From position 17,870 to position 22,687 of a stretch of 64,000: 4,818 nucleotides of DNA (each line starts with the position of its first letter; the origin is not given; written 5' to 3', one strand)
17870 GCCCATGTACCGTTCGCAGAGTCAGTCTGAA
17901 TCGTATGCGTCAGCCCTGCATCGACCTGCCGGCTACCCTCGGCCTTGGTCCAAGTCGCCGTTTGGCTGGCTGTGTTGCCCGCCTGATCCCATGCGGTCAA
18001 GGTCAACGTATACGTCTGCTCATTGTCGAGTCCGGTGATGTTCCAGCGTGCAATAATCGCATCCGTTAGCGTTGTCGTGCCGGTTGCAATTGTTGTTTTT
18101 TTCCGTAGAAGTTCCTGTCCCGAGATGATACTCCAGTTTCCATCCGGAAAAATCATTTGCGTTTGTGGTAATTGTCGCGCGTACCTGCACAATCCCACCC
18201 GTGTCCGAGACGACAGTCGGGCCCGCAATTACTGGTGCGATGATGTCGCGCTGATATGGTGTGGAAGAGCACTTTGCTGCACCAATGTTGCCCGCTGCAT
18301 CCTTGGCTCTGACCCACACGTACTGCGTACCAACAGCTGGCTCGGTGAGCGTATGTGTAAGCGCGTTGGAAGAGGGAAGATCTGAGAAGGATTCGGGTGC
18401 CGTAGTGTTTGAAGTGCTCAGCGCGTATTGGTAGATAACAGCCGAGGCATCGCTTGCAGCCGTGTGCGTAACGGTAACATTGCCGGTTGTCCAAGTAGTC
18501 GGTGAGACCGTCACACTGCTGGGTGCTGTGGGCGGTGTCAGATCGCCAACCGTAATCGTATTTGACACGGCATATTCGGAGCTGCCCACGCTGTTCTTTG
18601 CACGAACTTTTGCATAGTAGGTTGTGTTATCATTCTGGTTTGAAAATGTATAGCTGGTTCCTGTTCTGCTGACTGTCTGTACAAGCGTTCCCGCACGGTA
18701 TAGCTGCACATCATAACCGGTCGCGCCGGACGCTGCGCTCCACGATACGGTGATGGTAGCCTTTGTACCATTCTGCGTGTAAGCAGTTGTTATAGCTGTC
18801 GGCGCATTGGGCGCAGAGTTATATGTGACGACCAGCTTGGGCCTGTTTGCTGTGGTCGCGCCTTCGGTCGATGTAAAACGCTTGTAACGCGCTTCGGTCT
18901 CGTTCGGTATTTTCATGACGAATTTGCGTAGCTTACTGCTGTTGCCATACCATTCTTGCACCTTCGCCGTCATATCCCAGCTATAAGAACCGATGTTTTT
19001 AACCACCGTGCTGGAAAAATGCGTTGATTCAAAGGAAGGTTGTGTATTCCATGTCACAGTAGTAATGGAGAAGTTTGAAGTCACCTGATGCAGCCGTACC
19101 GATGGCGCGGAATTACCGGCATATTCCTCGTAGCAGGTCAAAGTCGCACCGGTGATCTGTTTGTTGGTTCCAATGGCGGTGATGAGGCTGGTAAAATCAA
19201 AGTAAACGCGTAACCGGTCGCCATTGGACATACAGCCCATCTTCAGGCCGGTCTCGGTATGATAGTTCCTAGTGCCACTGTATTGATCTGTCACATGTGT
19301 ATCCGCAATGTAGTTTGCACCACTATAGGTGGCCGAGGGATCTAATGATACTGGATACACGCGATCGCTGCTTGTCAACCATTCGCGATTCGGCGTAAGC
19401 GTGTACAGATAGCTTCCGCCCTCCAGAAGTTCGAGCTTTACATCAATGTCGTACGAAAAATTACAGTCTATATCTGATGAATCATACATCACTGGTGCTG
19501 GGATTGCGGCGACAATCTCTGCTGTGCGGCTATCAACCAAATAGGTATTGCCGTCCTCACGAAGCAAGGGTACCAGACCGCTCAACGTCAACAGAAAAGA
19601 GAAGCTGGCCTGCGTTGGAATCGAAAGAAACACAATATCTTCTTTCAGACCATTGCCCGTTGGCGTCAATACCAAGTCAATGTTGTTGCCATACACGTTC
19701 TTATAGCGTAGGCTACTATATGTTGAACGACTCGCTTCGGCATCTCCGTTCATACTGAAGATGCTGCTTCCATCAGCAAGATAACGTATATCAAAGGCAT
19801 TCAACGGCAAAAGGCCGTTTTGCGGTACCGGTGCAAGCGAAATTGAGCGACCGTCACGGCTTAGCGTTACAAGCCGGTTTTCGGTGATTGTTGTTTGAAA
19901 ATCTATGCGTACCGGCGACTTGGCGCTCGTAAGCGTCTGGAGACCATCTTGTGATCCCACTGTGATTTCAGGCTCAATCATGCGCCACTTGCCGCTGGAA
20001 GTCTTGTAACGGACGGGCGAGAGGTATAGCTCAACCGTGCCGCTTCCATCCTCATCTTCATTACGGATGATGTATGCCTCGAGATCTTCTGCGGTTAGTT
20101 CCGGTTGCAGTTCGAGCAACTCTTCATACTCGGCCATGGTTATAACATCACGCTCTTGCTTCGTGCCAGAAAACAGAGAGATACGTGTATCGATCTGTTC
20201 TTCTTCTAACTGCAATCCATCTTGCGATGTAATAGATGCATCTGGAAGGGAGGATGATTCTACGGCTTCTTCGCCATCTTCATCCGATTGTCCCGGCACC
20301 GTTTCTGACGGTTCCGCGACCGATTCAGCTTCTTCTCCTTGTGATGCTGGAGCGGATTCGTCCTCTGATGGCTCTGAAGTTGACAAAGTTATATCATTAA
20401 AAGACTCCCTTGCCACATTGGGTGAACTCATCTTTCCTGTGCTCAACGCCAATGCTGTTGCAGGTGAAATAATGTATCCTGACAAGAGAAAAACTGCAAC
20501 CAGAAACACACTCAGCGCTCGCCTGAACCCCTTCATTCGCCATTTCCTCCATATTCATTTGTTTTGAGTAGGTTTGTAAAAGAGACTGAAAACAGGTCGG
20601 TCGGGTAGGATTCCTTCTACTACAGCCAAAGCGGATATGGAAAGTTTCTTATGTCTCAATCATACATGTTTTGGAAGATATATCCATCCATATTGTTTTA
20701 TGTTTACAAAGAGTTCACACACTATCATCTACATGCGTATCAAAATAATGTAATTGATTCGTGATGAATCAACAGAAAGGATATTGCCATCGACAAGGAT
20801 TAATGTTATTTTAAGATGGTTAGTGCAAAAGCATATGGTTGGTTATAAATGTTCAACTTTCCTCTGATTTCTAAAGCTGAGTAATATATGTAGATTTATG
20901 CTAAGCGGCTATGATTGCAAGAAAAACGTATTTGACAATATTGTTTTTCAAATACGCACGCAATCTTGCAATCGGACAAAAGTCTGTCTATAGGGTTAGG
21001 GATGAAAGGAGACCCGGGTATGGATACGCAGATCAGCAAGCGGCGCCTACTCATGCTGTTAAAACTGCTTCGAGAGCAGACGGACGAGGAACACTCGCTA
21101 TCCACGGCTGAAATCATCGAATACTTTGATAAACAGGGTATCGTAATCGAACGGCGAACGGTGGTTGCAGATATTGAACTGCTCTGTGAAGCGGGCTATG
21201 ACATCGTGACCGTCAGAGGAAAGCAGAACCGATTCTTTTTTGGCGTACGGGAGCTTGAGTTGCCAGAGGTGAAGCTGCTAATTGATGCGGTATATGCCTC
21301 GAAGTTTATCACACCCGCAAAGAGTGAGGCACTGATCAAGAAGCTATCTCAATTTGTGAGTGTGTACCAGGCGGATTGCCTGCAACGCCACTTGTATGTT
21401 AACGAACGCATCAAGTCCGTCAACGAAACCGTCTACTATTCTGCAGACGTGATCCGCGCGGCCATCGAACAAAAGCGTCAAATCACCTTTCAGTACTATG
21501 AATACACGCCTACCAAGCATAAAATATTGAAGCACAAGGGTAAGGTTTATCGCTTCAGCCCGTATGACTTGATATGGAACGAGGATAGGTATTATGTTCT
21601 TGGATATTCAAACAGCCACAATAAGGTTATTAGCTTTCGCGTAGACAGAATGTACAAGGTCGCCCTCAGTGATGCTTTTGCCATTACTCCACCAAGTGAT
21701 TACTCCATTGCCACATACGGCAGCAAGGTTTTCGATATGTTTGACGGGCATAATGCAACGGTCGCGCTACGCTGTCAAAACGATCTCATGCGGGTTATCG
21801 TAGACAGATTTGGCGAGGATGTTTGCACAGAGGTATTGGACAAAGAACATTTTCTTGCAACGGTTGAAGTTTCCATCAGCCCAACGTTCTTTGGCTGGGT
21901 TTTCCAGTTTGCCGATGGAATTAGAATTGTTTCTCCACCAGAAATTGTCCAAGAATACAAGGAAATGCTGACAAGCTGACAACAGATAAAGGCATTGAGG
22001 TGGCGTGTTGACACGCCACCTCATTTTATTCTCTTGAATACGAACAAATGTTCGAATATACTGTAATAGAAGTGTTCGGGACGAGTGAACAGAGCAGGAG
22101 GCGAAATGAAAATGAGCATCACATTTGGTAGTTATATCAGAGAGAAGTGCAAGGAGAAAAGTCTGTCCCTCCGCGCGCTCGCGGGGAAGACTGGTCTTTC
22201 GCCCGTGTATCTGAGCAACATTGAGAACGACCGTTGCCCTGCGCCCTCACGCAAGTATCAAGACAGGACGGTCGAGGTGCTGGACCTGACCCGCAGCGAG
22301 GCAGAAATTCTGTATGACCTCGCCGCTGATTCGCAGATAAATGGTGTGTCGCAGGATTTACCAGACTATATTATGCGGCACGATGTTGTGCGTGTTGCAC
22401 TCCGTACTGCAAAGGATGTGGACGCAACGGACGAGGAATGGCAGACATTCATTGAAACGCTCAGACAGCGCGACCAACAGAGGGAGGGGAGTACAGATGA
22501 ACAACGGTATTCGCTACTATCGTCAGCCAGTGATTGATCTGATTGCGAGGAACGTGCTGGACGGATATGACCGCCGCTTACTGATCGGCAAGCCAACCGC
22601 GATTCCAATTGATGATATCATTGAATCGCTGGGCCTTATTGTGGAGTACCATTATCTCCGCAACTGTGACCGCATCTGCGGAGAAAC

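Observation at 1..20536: Two tandem WapA-like RHS toxin loci with orphan and decayed cassettes form a 20-kb polymorphic-toxin island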

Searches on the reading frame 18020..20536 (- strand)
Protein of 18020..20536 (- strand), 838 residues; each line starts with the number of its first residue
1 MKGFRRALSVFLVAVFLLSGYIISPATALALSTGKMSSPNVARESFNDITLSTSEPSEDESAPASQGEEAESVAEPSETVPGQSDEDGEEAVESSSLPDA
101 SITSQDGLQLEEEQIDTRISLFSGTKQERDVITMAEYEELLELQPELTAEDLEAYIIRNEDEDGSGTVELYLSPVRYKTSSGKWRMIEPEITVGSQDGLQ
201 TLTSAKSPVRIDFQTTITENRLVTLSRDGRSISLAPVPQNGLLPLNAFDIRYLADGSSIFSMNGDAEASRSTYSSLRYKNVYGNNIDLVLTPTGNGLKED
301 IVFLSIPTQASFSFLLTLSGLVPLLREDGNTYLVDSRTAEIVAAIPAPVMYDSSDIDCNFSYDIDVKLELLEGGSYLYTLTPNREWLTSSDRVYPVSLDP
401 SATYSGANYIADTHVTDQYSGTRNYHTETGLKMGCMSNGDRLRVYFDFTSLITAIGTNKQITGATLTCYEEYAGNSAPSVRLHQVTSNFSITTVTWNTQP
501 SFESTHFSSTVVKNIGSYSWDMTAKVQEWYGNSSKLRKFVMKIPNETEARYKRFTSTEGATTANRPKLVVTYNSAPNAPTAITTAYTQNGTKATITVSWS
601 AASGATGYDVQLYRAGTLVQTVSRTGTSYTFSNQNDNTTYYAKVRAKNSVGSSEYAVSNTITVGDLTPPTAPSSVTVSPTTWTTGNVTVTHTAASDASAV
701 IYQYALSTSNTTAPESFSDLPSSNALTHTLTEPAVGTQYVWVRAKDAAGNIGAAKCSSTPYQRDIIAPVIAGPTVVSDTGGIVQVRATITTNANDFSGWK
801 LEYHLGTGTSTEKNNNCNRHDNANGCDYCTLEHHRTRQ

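Call 5: search_protein_families(library=pfam, proteins=[window:18020-20536:-], max_evalue=0.01)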
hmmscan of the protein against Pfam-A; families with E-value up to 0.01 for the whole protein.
window:18020-20536:- (838 aa): 4 families
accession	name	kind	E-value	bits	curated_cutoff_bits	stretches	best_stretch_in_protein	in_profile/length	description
PF24517.2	CBM96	-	1.6e-14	54.5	26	1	407-572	5-164/164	Carbohydrate-binding module family 96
PF00041.27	fn3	-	1.7e-06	28.6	25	1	589-655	10-77/84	Fibronectin type III domain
PF24489.1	Ig_J_second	-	0.00024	21.6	27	0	617-657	44-88/105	Tip attachment protein J second Ig-like domain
PF08329.16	ChitinaseA_N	-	0.0027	17.8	21.2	1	591-665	36-109/133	Chitinase A, N-terminal domain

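Call 6: search_protein_families(library=ncbifam, proteins=[window:18020-20536:-], max_evalue=0.01)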
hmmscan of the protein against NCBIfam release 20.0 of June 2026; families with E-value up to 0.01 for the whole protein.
window:18020-20536:- (838 aa): 1 family
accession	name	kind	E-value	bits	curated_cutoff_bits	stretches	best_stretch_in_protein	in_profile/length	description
NF033679.1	DNRLRE_dom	domain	1.3e-26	93.6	34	1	411-571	1-164/164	DNRLRE domain-containing protein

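Call 21: find_encoding_contigs(protein=window:18020-20536:-, flank=3000, max_places=10)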
Protein window:18020-20536:- (838 aa): 5 contigs read that carry it; 1 place shown.
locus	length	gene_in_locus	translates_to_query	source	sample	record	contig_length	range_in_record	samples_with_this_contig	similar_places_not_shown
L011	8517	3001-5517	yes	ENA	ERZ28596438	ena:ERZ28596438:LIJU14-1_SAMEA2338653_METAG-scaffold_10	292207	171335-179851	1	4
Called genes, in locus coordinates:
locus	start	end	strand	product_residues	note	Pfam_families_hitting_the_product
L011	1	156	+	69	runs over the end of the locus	-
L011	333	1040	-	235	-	PF06114:Peptidase_M78 (weak)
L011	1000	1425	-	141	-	PF13560:HTH_31 (weak), PF01381:HTH_3 (weak)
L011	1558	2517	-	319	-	PF13280:WYL, PF25583:WCX (weak)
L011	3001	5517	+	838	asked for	PF24517:CBM96, PF00041:fn3 (weak)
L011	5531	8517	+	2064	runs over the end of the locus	PF20148:DUF6531, PF05593:RHS_repeat (weak), PF25023:TEN_YD-shell, PF05593:RHS_repeat (weak), PF25023:TEN_YD-shell (weak), PF05593:RHS_repeat, PF25023:TEN_YD-shell, PF00877:NLPC_P60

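Call 64: list_cluster_members(proteins=[window:18020-20536:-, window:10994-11812:-, window:7231-8682:-])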
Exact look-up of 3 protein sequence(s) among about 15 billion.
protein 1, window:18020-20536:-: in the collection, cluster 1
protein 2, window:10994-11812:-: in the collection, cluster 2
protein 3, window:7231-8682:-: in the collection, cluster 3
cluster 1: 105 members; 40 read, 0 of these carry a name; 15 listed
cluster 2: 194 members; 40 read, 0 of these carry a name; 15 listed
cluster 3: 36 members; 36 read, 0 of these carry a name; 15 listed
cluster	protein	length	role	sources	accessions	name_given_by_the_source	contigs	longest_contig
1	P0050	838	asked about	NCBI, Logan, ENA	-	-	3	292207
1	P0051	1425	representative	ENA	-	-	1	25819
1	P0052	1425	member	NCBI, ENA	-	-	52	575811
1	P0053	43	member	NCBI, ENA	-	-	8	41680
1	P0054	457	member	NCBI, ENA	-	-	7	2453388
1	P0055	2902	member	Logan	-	-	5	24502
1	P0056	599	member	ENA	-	-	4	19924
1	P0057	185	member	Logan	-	-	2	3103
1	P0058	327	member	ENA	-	-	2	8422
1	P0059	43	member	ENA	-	-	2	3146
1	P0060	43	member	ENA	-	-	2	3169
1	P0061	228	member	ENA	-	-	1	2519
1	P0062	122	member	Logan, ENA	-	-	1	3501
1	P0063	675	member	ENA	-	-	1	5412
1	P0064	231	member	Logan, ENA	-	-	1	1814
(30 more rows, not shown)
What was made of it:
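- The same 838-aa product is recorded from NCBI, ENA and Logan assemblies (call 64), so several assemblers agree. The 483-aa gene is on at least 73 contigs, and the lipoprotein cluster has 194 members (call 64).
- Tried and rejected: The exact-sequence cluster look-up did show this (call 64).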

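Call 68: find_encoding_contigs(protein=P0055, flank=10000, max_places=5)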
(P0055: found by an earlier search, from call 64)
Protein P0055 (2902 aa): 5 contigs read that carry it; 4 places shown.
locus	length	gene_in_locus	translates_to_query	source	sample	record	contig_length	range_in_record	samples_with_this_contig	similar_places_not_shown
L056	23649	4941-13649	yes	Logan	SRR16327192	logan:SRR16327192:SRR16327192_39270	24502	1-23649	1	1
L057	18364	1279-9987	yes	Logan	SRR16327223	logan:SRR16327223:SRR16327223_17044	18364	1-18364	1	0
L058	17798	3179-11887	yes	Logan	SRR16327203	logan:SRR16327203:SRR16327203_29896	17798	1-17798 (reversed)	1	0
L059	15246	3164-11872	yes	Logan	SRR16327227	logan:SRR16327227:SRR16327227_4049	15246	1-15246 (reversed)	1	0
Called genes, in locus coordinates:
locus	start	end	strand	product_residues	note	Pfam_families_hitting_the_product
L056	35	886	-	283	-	PF09509:Hypoth_Ymh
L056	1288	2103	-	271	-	PF00589:Phage_integrase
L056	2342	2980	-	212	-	PF06114:Peptidase_M78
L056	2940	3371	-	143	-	PF12844:HTH_19 (weak), PF13560:HTH_31, PF01381:HTH_3, PF13413:HTH_25 (weak)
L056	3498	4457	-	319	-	PF13280:WYL, PF25583:WCX (weak)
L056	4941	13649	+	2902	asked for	PF00041:fn3 (weak), PF20148:DUF6531, PF05593:RHS_repeat (weak), PF25023:TEN_YD-shell, PF05593:RHS_repeat, PF25023:TEN_YD-shell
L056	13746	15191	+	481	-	-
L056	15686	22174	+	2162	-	PF24517:CBM96, PF20148:DUF6531, PF25023:TEN_YD-shell (weak), PF05593:RHS_repeat, PF25023:TEN_YD-shell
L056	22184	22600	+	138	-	-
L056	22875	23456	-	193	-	PF00142:Fer4_NifH (weak), PF01656:CbiA, PF02374:ArsA_ATPase, PF06564:CBP_BcsQ (faint), PF09140:MipZ, PF10609:ParA, PF13614:AAA_31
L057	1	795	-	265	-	?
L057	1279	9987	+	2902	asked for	PF00041:fn3 (weak), PF20148:DUF6531, PF05593:RHS_repeat (weak), PF25023:TEN_YD-shell, PF05593:RHS_repeat, PF25023:TEN_YD-shell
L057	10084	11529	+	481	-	-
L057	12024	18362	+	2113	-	?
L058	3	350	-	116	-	?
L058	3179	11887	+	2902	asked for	PF00041:fn3 (weak), PF20148:DUF6531, PF05593:RHS_repeat (weak), PF25023:TEN_YD-shell, PF05593:RHS_repeat, PF25023:TEN_YD-shell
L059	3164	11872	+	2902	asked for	PF00041:fn3 (weak), PF20148:DUF6531, PF05593:RHS_repeat (weak), PF25023:TEN_YD-shell, PF05593:RHS_repeat, PF25023:TEN_YD-shell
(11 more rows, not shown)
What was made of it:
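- Tried and rejected: A prophage or integrative-element origin was considered because of the WYL/HTH/M78 genes and an integrase in L056 (call 68).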

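Call 70: find_encoding_contigs(protein=P0054, flank=10000, max_places=3)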
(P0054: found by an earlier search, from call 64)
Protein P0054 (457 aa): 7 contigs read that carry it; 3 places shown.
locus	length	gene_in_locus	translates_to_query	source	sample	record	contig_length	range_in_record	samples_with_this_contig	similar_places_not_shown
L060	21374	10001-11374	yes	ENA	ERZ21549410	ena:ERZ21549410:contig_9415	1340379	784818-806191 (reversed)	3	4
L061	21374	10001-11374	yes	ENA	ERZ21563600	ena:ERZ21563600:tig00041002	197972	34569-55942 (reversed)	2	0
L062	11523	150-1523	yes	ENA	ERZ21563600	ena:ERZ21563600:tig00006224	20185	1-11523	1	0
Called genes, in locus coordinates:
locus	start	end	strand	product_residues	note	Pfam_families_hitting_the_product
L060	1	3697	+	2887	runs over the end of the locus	PF00041:fn3 (faint), PF20148:DUF6531, PF05593:RHS_repeat (weak), PF25023:TEN_YD-shell, PF05593:RHS_repeat, PF25023:TEN_YD-shell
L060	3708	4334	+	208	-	-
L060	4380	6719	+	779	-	PF05593:RHS_repeat, PF25023:TEN_YD-shell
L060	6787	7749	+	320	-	-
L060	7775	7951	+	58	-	-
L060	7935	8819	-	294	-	-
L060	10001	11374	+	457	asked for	PF05593:RHS_repeat (faint), PF25023:TEN_YD-shell (weak), PF00877:NLPC_P60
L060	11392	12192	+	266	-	-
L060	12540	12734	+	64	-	-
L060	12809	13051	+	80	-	-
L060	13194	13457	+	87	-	-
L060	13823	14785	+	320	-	-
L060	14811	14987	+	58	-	-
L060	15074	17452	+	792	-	PF25023:TEN_YD-shell (weak), PF05593:RHS_repeat, PF25023:TEN_YD-shell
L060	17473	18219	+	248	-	-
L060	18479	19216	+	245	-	PF01541:GIY-YIG (weak)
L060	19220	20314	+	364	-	-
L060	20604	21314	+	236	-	-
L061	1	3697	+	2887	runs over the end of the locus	PF00041:fn3 (faint), PF20148:DUF6531, PF05593:RHS_repeat (weak), PF25023:TEN_YD-shell, PF05593:RHS_repeat, PF25023:TEN_YD-shell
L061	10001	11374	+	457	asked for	PF05593:RHS_repeat (faint), PF25023:TEN_YD-shell (weak), PF00877:NLPC_P60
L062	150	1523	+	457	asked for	PF05593:RHS_repeat (faint), PF25023:TEN_YD-shell (weak), PF00877:NLPC_P60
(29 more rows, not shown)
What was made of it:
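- L060-61 carry the NlpC/P60 tip plus its lipoprotein as an orphan behind a 2887-aa RHS-2 with another tip (call 70). Intact RHS-2 alleles circulate: 2902 aa in L056-59 and 2887 aa in L060-61 (calls 68, 70).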

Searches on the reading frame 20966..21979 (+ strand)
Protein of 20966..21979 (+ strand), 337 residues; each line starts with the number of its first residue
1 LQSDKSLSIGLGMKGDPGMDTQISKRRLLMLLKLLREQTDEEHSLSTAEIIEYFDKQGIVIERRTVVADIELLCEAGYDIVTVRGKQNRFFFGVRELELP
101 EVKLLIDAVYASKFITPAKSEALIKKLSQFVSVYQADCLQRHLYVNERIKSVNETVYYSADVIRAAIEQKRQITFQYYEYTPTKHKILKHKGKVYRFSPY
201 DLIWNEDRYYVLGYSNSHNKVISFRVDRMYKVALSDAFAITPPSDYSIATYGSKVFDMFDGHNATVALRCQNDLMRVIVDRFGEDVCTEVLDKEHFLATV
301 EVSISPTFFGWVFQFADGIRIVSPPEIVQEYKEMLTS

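Call 30: search_protein_families(library=pfam, proteins=[window:20966-21979:+], max_evalue=0.001)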
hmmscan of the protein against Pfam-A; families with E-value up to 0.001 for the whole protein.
window:20966-21979:+ (337 aa): 3 families
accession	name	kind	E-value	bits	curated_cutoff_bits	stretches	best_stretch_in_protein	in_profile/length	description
PF13280.12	WYL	-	7.2e-12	45.6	21.8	1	161-232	4-68/70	WYL domain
PF25583.1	WCX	-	9e-07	29.6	23.9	1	265-335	4-72/76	WCX domain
PF08279.18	HTH_11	-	0.00032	21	25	1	43-86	15-52/55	HTH domain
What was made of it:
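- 20966..21979 (+): Divergently transcribed WYL/WCX-domain regulator. An HTH gene (22085-22537) and a Peptidase_M78 gene (22341-23204) follow it. This is the conserved left border of the island. Call 30.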

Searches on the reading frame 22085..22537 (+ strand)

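Call 30: search_protein_families(library=pfam, proteins=[window:22085-22537:+], max_evalue=0.001)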
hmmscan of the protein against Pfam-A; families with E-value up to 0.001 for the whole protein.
window:22085-22537:+ (150 aa): 3 families
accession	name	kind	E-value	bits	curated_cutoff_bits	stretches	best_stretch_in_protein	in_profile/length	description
PF13560.12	HTH_31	-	1.5e-07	32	27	1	14-74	2-62/64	Helix-turn-helix domain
PF01381.28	HTH_3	-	6.6e-07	29.7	23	1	18-55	1-39/55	Helix-turn-helix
PF12844.13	HTH_19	-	7.3e-05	23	30.2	1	22-55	8-40/64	Helix-turn-helix domain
